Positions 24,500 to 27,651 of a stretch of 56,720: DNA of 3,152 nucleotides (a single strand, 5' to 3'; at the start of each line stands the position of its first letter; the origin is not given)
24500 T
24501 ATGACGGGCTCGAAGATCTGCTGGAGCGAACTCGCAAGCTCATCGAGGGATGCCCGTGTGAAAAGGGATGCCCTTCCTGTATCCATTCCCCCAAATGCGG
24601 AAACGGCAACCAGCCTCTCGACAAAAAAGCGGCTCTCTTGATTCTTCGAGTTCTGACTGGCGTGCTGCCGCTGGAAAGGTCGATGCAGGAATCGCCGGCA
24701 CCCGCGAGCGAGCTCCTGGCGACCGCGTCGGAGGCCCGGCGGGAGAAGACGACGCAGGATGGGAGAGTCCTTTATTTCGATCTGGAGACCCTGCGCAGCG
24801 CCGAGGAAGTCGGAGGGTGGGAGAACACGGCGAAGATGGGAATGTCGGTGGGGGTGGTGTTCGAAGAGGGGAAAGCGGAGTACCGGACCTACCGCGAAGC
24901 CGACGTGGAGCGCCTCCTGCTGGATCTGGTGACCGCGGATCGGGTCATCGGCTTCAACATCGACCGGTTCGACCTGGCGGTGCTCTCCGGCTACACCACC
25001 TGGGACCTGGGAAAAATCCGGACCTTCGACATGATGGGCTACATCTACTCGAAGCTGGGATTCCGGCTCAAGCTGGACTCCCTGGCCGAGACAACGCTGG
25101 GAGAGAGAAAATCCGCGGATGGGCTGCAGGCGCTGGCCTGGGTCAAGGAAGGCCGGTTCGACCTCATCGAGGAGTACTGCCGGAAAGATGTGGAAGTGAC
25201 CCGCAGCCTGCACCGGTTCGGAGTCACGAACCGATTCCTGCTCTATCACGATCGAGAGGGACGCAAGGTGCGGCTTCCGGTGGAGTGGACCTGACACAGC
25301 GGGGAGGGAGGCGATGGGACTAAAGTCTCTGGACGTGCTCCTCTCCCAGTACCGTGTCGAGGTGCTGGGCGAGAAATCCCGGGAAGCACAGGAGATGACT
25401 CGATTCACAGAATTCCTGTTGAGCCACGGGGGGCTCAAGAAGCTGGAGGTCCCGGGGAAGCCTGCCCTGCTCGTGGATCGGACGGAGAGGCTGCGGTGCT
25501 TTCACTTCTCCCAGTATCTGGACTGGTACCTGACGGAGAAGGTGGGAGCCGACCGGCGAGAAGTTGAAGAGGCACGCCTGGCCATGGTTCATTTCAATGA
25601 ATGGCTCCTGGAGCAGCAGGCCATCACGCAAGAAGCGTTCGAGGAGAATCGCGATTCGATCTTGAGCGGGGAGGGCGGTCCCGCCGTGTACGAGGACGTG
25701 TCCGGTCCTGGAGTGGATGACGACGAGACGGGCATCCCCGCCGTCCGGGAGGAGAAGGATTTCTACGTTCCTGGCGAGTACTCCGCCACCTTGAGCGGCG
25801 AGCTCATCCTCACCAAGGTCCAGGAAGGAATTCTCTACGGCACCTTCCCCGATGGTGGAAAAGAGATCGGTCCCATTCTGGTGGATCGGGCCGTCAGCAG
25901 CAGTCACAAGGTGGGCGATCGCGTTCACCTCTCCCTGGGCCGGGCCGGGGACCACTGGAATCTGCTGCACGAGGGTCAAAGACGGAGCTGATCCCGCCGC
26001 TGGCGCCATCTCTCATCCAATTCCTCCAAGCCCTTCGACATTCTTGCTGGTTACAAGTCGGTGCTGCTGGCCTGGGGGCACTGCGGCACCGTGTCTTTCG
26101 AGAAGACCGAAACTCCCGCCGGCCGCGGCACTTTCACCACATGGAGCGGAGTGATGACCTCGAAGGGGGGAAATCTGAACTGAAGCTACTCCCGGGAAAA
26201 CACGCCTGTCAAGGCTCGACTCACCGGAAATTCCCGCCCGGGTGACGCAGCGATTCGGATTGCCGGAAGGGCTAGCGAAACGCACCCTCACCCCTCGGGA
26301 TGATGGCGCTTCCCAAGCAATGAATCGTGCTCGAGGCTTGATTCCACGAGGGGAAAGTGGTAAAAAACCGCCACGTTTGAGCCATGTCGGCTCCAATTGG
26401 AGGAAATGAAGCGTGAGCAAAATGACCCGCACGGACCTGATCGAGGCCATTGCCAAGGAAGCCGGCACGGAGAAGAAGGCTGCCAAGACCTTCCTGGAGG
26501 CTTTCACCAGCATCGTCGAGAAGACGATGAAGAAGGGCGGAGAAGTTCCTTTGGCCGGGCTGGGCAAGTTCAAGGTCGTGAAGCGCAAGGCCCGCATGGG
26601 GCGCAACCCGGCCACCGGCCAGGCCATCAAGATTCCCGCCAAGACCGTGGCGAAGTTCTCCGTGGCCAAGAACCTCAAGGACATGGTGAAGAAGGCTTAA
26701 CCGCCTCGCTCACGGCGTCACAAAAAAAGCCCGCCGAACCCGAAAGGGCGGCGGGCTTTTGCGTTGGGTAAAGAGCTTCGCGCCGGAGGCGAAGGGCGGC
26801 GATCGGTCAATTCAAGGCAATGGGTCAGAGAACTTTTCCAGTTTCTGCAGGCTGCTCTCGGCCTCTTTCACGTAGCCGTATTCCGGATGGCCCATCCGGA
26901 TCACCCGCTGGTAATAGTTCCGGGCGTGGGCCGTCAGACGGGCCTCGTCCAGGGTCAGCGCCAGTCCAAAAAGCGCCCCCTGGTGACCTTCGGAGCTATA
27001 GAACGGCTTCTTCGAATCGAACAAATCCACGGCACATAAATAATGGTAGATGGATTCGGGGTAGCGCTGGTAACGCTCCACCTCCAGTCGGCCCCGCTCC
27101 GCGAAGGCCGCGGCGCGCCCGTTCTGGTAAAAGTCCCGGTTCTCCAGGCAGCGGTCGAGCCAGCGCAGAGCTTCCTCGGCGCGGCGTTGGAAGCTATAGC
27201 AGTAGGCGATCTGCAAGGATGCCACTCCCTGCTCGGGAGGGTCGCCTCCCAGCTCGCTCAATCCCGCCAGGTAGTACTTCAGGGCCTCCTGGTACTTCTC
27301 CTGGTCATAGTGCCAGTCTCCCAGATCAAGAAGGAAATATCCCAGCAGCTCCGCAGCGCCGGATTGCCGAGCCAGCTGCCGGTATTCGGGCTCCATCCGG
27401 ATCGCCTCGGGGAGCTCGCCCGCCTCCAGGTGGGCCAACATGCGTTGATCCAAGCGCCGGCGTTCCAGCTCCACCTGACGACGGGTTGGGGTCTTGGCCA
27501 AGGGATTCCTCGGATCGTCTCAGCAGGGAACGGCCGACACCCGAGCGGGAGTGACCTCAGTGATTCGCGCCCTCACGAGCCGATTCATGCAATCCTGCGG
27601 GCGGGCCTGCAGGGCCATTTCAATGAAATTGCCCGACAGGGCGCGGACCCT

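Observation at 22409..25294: MrfA-type DUF1998 helicase and MrfB-like DEDD exonuclease fused into one 961-aa polypeptide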

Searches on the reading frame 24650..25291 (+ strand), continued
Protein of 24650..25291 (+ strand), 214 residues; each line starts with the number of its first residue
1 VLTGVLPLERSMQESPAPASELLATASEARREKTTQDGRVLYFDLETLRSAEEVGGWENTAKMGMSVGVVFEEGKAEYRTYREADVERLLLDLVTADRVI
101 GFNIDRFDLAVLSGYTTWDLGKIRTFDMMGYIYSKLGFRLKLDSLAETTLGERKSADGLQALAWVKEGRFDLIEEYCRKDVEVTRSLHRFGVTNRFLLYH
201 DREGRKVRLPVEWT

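Call 33: search_protein_families(library=pfam, proteins=[P0192, P0200, P0203, P0237, P0239, P0253, P0265, P0123, P0161, P0184], max_evalue=0.01)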
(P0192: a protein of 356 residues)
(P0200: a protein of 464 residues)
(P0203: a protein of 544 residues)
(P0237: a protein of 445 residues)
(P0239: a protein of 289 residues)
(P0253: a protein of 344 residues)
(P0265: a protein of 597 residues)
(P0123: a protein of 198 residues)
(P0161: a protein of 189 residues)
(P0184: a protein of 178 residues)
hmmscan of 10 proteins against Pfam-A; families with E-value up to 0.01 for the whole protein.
P0192 (356 aa): 4 families
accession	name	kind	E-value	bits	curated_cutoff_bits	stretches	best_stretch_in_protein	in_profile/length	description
PF05565.16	Sipho_Gp157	-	2e-20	73.9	28.6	1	210-352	9-161/162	Siphovirus Gp157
PF10108.15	DNA_pol_B_exo2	-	6.4e-06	26.4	24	1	106-171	109-173/213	Predicted 3'-5' exonuclease related to the exonuclease domain of PolB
PF13482.12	RNase_H_2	-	1.3e-05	25.7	22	1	21-167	1-160/165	RNase_H superfamily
PF01612.26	DNA_pol_A_exo1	-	0.00011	22.4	23.6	1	20-168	22-165/173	3'-5' exonuclease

P0200 (464 aa): 4 families
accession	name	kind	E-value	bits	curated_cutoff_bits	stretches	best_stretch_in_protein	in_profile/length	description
PF05565.16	Sipho_Gp157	-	9.6e-18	65.2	28.6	1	217-347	20-161/162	Siphovirus Gp157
PF01612.26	DNA_pol_A_exo1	-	3.5e-05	24.1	23.6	1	17-166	22-166/173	3'-5' exonuclease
PF13482.12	RNase_H_2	-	9.8e-05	22.8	22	1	18-165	1-161/165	RNase_H superfamily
PF10108.15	DNA_pol_B_exo2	-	0.00048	20.3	24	1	113-168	117-173/213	Predicted 3'-5' exonuclease related to the exonuclease domain of PolB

P0203 (544 aa): 1 family
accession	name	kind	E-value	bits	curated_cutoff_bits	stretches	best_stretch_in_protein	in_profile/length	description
PF13482.12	RNase_H_2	-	1.9e-07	31.6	22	1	4-149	1-158/165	RNase_H superfamily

P0237 (445 aa): 3 families
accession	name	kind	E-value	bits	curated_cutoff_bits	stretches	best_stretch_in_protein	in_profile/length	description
PF13482.12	RNase_H_2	-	2.9e-05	24.5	22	1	11-157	1-162/165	RNase_H superfamily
PF14338.12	Mrr_N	-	0.0079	16.8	29.5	0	202-281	8-86/87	Mrr N-terminal domain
PF10108.15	DNA_pol_B_exo2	-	0.0097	16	24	0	99-156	113-170/213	Predicted 3'-5' exonuclease related to the exonuclease domain of PolB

P0239 (289 aa): 3 families
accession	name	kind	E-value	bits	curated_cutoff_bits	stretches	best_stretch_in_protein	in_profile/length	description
PF13482.12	RNase_H_2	-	2.2e-05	24.9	22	1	53-156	42-161/165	RNase_H superfamily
PF01612.26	DNA_pol_A_exo1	-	0.00089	19.5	23.6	1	6-156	18-165/173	3'-5' exonuclease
PF10108.15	DNA_pol_B_exo2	-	0.0012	19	24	0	101-156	115-170/213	Predicted 3'-5' exonuclease related to the exonuclease domain of PolB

P0253 (344 aa): 4 families
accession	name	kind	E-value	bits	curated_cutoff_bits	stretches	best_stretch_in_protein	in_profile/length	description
PF13482.12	RNase_H_2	-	8.8e-08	32.7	22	1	8-156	1-161/165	RNase_H superfamily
PF10108.15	DNA_pol_B_exo2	-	5.3e-05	23.4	24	1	105-159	118-173/213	Predicted 3'-5' exonuclease related to the exonuclease domain of PolB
PF01612.26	DNA_pol_A_exo1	-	0.0002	21.6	23.6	1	7-156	22-165/173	3'-5' exonuclease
PF17209.9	Hfq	-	0.0066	16.5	27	0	286-335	4-53/64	Hfq protein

P0265 (597 aa): 2 families
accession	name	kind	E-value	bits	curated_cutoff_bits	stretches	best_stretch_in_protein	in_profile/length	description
PF13482.12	RNase_H_2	-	3.1e-05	24.4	22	1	6-153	1-163/165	RNase_H superfamily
PF10108.15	DNA_pol_B_exo2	-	0.004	17.3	24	0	101-147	119-166/213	Predicted 3'-5' exonuclease related to the exonuclease domain of PolB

P0123 (198 aa): 2 families
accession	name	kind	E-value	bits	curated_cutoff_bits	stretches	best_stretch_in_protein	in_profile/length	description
PF13482.12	RNase_H_2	-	2.2e-05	24.9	22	1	20-164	2-159/165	RNase_H superfamily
PF10108.15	DNA_pol_B_exo2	-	0.0089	16.2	24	0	104-166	106-170/213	Predicted 3'-5' exonuclease related to the exonuclease domain of PolB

P0161 (189 aa): 3 families
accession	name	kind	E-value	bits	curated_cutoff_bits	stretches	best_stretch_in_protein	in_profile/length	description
PF13482.12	RNase_H_2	-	4.8e-05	23.8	22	1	53-154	47-160/165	RNase_H superfamily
PF01612.26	DNA_pol_A_exo1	-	0.002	18.4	23.6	1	52-156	64-166/173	3'-5' exonuclease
PF10108.15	DNA_pol_B_exo2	-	0.0023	18.1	24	0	104-149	118-164/213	Predicted 3'-5' exonuclease related to the exonuclease domain of PolB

P0184 (178 aa): 3 families
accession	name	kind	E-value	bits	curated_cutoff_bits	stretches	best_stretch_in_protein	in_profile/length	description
PF13482.12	RNase_H_2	-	8e-09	36.1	22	1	7-154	2-162/165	RNase_H superfamily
PF01612.26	DNA_pol_A_exo1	-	1.4e-05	25.4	23.6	1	52-154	66-166/173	3'-5' exonuclease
PF10108.15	DNA_pol_B_exo2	-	0.00068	19.8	24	1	104-153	120-170/213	Predicted 3'-5' exonuclease related to the exonuclease domain of PolB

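Call 53: find_encoding_contigs(protein=P0101, flank=4000, max_places=1)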
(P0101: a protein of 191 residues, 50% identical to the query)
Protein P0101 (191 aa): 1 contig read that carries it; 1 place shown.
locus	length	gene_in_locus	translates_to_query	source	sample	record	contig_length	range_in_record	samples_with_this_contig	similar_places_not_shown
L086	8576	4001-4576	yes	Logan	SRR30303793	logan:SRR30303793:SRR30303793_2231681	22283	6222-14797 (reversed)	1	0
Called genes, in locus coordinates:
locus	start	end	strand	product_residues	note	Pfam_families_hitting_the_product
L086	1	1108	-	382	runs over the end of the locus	PF02771:Acyl-CoA_dh_N, PF02770:Acyl-CoA_dh_M, PF00441:Acyl-CoA_dh_1, PF08028:Acyl-CoA_dh_2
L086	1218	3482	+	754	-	PF14814:UB2H (weak), PF00912:Transgly, PF00905:Transpeptidase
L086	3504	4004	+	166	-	PF12895:ANAPC3 (weak), PF21033:RMD1-3 (faint), PF00515:TPR_1 (faint), PF07719:TPR_2 (faint), PF13174:TPR_6 (faint), PF13414:TPR_11 (weak), PF14559:TPR_19 (weak), PF13424:TPR_12 (weak), +2 more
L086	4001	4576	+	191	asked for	-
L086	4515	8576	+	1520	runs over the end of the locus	PF26549:Tricorn_N (faint)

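Call 54: find_encoding_contigs(protein=P0107, flank=4000, max_places=1)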
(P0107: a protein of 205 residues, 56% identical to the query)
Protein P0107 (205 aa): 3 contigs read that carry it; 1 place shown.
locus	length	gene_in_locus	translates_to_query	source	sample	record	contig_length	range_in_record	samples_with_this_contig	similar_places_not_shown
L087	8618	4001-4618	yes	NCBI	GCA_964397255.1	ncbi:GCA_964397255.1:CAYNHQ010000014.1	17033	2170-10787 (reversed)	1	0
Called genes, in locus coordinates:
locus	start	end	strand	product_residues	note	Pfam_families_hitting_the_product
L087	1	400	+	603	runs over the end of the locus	PF07719:TPR_2 (faint), PF01663:Phosphodiest (weak)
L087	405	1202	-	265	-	PF02582:DUF155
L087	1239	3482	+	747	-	PF14814:UB2H, PF00912:Transgly, PF00905:Transpeptidase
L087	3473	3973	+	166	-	PF07719:TPR_2 (faint), PF13414:TPR_11 (faint), PF13432:TPR_16 (faint), PF14559:TPR_19 (faint), PF13431:TPR_17 (faint)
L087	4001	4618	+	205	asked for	PF13482:RNase_H_2 (weak)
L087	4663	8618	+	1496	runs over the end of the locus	PF00930:DPPIV_N (weak), PF26550:Tricorn_2nd (weak), PF26549:Tricorn_N (weak), PF07676:PD40 (weak)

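Call 55: find_encoding_contigs(protein=P0088, flank=4000, max_places=1)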
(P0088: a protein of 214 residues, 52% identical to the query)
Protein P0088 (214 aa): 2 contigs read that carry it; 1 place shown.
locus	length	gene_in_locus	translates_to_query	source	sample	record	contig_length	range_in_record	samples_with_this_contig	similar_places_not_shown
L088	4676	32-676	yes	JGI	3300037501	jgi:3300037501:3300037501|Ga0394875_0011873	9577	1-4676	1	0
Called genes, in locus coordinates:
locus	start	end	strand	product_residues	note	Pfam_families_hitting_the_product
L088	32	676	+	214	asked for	PF01612:DNA_pol_A_exo1 (weak), PF13482:RNase_H_2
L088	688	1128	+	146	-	-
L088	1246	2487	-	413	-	PF04389:Peptidase_M28, PF01546:Peptidase_M20, PF07687:M20_dimer (weak)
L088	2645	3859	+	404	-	PF07690:MFS_1, PF13000:Acatn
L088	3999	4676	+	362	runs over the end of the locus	PF25917:BSH_RND, PF25876:HH_MFP_RND, PF25944:Beta-barrel_RND, PF25954:Beta-barrel_RND_2 (weak), PF25967:RND-MFP_C, PF25975:CzcB_C, PF25989:YknX_C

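Call 56: find_encoding_contigs(protein=P0077, flank=4000, max_places=1)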
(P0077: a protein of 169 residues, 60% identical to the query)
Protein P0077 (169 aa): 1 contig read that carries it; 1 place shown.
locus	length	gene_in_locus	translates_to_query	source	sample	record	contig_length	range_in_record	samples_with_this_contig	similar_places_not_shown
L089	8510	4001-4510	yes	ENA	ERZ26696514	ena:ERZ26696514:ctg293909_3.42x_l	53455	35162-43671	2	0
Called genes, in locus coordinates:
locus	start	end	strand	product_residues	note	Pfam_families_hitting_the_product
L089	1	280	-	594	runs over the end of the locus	PF00890:FAD_binding_2, PF02910:Succ_DH_flav_C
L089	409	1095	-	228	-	PF01127:Sdh_cyt (weak)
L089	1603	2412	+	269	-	PF00270:DEAD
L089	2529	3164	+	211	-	PF22982:WHD_HRQ1 (weak)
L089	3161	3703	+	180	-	PF09369:MZB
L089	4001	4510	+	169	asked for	PF13482:RNase_H_2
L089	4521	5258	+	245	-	PF07920:DUF1684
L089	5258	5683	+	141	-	-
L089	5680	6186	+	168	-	PF13238:AAA_18 (weak), PF01202:SKI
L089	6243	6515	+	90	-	PF00216:Bac_DNA_binding, PF18291:HU-HIG (weak)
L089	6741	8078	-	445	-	PF00919:UPF0004, PF04055:Radical_SAM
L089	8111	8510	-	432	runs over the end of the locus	PF02844:GARS_N, PF01071:GARS_A, PF02843:GARS_C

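Call 63: list_cluster_members(proteins=[P0146, P0206, P0134, P0162, P0229, P0251, P0144, P0168])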
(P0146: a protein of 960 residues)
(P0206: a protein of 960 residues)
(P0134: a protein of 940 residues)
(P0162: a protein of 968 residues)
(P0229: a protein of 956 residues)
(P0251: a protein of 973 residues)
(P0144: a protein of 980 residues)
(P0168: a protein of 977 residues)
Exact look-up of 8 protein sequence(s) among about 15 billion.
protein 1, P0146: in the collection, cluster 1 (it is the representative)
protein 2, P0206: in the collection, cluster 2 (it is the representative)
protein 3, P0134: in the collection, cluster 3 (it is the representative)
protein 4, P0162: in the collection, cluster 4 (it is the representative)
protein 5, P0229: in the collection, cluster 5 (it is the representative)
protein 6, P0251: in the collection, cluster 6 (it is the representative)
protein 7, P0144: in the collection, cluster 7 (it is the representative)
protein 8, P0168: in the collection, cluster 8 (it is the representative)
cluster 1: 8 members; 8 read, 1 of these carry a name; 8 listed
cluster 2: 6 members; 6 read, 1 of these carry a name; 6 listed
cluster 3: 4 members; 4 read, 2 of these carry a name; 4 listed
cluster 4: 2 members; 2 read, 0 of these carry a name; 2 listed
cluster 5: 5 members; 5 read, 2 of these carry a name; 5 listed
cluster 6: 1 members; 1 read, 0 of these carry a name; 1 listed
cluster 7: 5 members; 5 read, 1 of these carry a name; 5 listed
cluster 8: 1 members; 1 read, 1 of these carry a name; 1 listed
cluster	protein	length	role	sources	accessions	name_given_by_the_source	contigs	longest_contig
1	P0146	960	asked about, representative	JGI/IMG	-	-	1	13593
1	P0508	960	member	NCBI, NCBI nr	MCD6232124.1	DEAD/DEAH box helicase [Candidatus Aerophobetes bacterium]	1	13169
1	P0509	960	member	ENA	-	-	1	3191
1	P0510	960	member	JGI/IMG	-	-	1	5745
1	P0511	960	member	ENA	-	-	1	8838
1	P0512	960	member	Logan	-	-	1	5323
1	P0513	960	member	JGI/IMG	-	-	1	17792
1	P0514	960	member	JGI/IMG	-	-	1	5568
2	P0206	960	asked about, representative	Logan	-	-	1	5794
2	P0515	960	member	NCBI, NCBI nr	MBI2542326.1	DEAD/DEAH box helicase [Candidatus Woesearchaeota archaeon]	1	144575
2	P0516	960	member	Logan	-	-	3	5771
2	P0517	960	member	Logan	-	-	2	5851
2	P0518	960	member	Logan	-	-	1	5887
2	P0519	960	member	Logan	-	-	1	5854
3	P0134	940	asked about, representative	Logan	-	-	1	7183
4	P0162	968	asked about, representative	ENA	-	-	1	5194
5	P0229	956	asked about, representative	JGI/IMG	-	-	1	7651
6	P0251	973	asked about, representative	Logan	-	-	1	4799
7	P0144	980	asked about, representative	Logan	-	-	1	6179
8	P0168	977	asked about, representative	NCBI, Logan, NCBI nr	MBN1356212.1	DEAD/DEAH box helicase [bacterium] | DEAD/DEAH box helicase [candidate division CSSED10-310 bacterium]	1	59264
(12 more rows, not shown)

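Call 73: find_encoding_contigs(protein=P0034, flank=4500, max_places=1)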
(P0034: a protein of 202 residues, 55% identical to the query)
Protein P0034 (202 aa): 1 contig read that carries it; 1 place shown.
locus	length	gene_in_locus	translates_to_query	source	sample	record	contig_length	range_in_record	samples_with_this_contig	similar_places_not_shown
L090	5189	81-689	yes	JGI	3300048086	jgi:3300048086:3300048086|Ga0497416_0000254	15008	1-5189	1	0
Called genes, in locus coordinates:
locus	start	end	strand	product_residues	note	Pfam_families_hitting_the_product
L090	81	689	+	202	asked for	PF13482:RNase_H_2 (weak)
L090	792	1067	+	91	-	PF00216:Bac_DNA_binding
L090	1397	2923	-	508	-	PF00919:UPF0004, PF04055:Radical_SAM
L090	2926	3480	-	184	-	PF00731:AIRC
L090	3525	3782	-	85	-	-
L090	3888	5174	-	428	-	PF02844:GARS_N, PF01071:GARS_A, PF02655:ATP-grasp_3, PF02786:CPSase_L_D2 (weak), PF02843:GARS_C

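Call 74: find_encoding_contigs(protein=P0057, flank=4500, max_places=1)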
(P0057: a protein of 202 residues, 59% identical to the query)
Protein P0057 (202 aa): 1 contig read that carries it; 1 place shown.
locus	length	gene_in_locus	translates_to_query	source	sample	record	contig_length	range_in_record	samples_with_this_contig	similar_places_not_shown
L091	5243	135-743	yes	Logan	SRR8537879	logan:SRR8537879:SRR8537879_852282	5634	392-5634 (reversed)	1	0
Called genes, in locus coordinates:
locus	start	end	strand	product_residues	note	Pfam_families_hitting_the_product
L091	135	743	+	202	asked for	-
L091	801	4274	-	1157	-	PF00930:DPPIV_N (faint), PF26549:Tricorn_N, PF07676:PD40 (weak), PF25174:Beta-prop_THOC3 (weak), PF26550:Tricorn_2nd, PF14684:Tricorn_C1, PF14685:PDZ_Tricorn, PF03572:Peptidase_S41, +2 more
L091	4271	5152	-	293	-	PF01978:TrmB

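Call 75: find_encoding_contigs(protein=P0013, flank=4500, max_places=1)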
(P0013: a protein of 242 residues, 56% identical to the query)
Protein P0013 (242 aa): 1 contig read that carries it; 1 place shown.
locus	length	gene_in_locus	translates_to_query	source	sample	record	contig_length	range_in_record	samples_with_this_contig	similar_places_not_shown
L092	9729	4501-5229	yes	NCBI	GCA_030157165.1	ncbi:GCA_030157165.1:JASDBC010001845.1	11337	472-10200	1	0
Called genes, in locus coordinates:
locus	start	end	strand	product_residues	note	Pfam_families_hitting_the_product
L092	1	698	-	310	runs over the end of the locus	PF00763:THF_DHG_CYH, PF02882:THF_DHG_CYH_C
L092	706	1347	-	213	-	-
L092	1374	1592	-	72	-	-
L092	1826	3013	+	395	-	PF00108:Thiolase_N, PF22691:Thiolase_C_1 (faint), PF00109:ketoacyl-synt (weak), PF02803:Thiolase_C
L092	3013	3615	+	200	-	-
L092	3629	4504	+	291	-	PF02737:3HCDH_N, PF00725:3HCDH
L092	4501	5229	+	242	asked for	PF13482:RNase_H_2 (weak)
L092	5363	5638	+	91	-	PF00216:Bac_DNA_binding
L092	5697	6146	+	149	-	-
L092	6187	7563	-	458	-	PF00919:UPF0004, PF04055:Radical_SAM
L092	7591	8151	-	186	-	PF00731:AIRC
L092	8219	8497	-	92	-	-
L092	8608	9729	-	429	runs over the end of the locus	PF02844:GARS_N, PF01071:GARS_A, PF02222:ATP-grasp (weak), PF02655:ATP-grasp_3, PF02786:CPSase_L_D2 (weak), PF02843:GARS_C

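Call 84: fold_search(model_id=the predicted structure, library=viral)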
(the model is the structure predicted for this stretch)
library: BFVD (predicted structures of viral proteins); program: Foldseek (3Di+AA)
matches with E <= 10: 668; with E <= 0.001: 67
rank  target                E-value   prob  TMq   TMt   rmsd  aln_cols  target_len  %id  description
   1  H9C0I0                1.4e-12  1.00  0.68  0.68   3.4       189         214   23  (no name in the UniProt tables at hand)
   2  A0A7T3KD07            5.0e-08  1.00  0.55  0.44   8.6       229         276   15  Putative DNA polymerase [Campylobacter phage F336]
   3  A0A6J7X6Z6            1.4e-07  1.00  0.56  0.16  11.4       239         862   17  DNA-directed DNA polymerase [uncultured Caudovirales phage]
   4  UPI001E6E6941         2.4e-07  1.00  0.59  0.16   4.5       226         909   15  (no name look-up for this kind of identifier)
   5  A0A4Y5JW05            3.3e-07  1.00  0.54  0.16   5.4       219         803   17  DNA-directed DNA polymerase [Pseudomonas phage vB_PaeM_PA5oct]
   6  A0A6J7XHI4            3.5e-07  1.00  0.52  0.42  14.7       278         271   18  Ribonuclease H-like domain containing protein [uncultured Caudovirales phage]
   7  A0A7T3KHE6            4.0e-07  1.00  0.56  0.15   7.0       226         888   16  DNA-directed DNA polymerase [Campylobacter phage F372]
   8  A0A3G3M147            4.0e-07  1.00  0.56  0.44   8.8       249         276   16  (no name in the UniProt tables at hand)
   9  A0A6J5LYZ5            5.5e-07  1.00  0.54  0.44   5.4       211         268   22  Ribonuclease H-like domain containing protein [uncultured Caudovirales phage]
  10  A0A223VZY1            9.0e-07  1.00  0.55  0.23  11.3       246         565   15  DNA-directed DNA polymerase [Agrobacterium phage Atu_ph07]
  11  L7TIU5                1.7e-06  1.00  0.55  0.15   5.5       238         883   16  DNA-directed DNA polymerase [Halorubrum sodomense tailed virus 2]
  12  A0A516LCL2            1.7e-06  1.00  0.48  0.52   7.1       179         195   15  (no name in the UniProt tables at hand)
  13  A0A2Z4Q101            1.8e-06  1.00  0.55  0.68   4.0       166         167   22  (no name in the UniProt tables at hand)
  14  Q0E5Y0                1.8e-06  1.00  0.57  0.38  20.7       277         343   16  YprB ribonuclease H-like domain-containing protein [Pseudomonas phage LKA1]
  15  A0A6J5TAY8            2.2e-06  1.00  0.53  0.19   4.1       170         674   20  DNA-directed DNA polymerase, family A, palm domain containing protein [uncultured Caudovirales phage]
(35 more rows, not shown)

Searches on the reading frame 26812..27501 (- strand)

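Call 38: search_protein_families(library=pfam, proteins=[window:26812-27501:-], max_evalue=0.01)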
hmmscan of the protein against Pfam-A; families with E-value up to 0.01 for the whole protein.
window:26812-27501:- (229 aa): 6 families
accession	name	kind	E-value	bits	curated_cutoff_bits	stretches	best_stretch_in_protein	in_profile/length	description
PF13424.12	TPR_12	-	2.2e-07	31.4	30.1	1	95-161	6-75/77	Tetratricopeptide repeat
PF13374.12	TPR_10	-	0.0002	21.7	27.5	0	57-78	5-26/42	Tetratricopeptide repeat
PF13176.12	TPR_7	-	0.00045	20.5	27.9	0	58-83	3-30/36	Tetratricopeptide repeat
PF07719.23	TPR_2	-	0.0011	19.4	27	1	56-81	3-28/34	Tetratricopeptide repeat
PF00515.34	TPR_1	-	0.0016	18.6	27.8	0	64-78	11-25/34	Tetratricopeptide repeat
PF13428.12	TPR_14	-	0.0031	18.5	23.5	0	57-88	4-35/44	Tetratricopeptide repeat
